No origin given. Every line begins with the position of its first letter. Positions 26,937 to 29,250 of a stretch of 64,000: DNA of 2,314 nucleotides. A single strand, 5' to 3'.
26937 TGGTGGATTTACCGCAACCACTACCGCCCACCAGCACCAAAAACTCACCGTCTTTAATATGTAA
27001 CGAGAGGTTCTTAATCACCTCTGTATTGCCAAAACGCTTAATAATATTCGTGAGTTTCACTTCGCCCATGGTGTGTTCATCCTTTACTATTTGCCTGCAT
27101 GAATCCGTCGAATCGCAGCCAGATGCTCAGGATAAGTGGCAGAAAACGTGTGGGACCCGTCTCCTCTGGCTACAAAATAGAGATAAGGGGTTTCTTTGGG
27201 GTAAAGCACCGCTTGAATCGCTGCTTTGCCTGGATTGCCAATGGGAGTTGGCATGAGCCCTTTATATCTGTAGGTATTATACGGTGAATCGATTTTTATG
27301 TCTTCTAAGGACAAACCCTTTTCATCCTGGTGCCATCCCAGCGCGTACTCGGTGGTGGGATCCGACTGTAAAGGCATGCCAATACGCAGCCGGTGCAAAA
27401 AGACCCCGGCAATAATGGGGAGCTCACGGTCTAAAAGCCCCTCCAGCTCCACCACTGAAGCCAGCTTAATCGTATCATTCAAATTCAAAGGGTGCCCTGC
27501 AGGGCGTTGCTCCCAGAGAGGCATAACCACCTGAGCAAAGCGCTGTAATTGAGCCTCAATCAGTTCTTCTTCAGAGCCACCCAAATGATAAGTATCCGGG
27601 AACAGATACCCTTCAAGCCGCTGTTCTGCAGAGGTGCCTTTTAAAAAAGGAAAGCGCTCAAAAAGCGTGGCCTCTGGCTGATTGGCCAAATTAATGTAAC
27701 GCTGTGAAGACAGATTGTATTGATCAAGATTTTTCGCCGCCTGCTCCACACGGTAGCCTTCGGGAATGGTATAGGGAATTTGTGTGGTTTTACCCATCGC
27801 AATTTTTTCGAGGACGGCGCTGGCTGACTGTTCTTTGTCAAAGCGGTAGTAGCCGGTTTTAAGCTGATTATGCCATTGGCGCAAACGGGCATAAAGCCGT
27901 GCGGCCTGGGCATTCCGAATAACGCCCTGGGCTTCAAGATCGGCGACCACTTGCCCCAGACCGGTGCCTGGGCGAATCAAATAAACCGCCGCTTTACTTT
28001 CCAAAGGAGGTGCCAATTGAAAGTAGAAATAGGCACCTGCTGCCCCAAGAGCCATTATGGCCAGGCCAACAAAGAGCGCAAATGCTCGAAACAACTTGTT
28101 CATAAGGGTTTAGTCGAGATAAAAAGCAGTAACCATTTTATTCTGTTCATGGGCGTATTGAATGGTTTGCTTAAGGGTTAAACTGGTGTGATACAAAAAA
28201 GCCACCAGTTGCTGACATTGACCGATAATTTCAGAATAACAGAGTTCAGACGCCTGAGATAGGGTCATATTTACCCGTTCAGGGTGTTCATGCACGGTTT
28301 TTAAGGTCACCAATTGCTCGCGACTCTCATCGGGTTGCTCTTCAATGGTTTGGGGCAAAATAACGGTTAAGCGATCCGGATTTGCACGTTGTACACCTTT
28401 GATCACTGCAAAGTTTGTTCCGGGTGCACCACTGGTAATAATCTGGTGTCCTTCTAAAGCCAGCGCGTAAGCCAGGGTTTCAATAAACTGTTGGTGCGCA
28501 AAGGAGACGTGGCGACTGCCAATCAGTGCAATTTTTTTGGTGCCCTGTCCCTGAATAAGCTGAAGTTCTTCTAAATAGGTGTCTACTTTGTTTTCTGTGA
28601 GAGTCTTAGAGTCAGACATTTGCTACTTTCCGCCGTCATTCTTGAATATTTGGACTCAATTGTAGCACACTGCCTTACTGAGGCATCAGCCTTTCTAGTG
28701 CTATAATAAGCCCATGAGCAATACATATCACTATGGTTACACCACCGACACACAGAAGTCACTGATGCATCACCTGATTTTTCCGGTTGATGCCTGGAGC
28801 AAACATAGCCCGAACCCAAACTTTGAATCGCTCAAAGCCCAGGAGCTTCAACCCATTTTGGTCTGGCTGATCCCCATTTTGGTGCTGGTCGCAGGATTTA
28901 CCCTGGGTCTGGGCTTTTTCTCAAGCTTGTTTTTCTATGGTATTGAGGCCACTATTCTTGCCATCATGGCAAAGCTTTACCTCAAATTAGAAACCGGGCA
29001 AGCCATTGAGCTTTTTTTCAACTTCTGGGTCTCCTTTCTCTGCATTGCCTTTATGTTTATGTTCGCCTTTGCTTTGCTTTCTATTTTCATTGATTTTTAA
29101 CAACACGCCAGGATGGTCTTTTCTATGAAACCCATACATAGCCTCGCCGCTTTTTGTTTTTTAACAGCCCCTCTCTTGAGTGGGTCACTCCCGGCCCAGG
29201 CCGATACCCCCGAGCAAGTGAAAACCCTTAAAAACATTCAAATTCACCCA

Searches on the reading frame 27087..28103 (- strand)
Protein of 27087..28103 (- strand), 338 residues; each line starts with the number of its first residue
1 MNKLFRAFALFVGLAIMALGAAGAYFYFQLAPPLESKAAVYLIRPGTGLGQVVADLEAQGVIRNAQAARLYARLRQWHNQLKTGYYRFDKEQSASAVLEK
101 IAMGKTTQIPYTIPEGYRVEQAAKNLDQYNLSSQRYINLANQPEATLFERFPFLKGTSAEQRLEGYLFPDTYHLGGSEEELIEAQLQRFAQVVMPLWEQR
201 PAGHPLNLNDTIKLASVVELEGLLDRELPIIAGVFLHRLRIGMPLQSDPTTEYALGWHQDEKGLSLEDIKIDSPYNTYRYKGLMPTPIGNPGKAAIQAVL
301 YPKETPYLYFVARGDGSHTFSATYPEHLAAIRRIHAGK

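Call 3: search_protein_families(library=pfam, proteins=[window:27087-28103:-], max_evalue=0.01)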
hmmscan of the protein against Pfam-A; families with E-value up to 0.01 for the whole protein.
window:27087-28103:- (338 aa): 1 family
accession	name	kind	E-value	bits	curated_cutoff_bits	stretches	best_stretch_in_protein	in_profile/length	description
PF02618.21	YceG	-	8.6e-79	265.3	32.4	1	43-332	3-274/275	YceG-like family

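Call 4: search_protein_families(library=ncbifam, proteins=[window:27087-28103:-], max_evalue=0.01)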
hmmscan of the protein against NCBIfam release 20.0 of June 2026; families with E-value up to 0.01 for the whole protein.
window:27087-28103:- (338 aa): 2 families
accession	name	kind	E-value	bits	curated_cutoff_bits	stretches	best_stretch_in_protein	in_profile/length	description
TIGR00247.1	TIGR00247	hypoth_equivalog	2.7e-65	220.7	103.4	1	15-331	14-337/347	endolytic transglycosylase MltG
NF007619.0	PRK10270.1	equivalog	2.8e-43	148.2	532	1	21-330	20-326/340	cell division protein YceG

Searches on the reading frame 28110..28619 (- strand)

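Call 3: search_protein_families(library=pfam, proteins=[window:28110-28619:-], max_evalue=0.01)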
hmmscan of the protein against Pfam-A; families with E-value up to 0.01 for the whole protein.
window:28110-28619:- (169 aa): 2 families
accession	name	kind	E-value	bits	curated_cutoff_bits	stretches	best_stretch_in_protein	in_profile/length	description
PF02481.21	DNA_processg_A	-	5.1e-05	23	29.6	1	27-102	44-119/212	DNA recombination-mediator protein A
PF18306.6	LDcluster4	-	0.0041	17.2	26.3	1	29-93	3-67/151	SLOG cluster4 family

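Call 4: search_protein_families(library=ncbifam, proteins=[window:28110-28619:-], max_evalue=0.01)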
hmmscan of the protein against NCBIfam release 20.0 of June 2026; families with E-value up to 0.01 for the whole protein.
window:28110-28619:- (169 aa): 1 family
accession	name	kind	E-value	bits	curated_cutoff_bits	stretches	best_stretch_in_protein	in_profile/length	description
TIGR00732.1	dprA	equivalog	0.00031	20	191.15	1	27-93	44-109/220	DNA-processing protein DprA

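Call 74: search_protein_families(library=padloc, proteins=[window:28110-28619:-], max_evalue=0.001)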
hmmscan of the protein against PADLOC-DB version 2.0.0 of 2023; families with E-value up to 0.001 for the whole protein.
window:28110-28619:- (169 aa): 1 family
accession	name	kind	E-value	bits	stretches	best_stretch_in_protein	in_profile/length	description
PDLC03927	PsyrA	-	0.00016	19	1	27-80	131-184/398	-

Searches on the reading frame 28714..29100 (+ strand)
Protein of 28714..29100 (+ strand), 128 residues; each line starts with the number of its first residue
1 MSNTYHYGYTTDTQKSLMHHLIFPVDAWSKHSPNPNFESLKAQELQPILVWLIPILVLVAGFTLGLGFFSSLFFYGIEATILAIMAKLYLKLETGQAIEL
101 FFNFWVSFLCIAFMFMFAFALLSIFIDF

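Call 3: search_protein_families(library=pfam, proteins=[window:28714-29100:+], max_evalue=0.01)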
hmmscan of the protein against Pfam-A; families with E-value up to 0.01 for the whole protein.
window:28714-29100:+ (128 aa): 0 families

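Call 4: search_protein_families(library=ncbifam, proteins=[window:28714-29100:+], max_evalue=0.01)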
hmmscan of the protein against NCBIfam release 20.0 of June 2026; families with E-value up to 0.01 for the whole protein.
window:28714-29100:+ (128 aa): 0 families

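Call 74: search_protein_families(library=padloc, proteins=[window:28714-29100:+], max_evalue=0.001)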
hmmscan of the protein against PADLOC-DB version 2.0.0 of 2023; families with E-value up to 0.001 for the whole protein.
window:28714-29100:+ (128 aa): 0 families
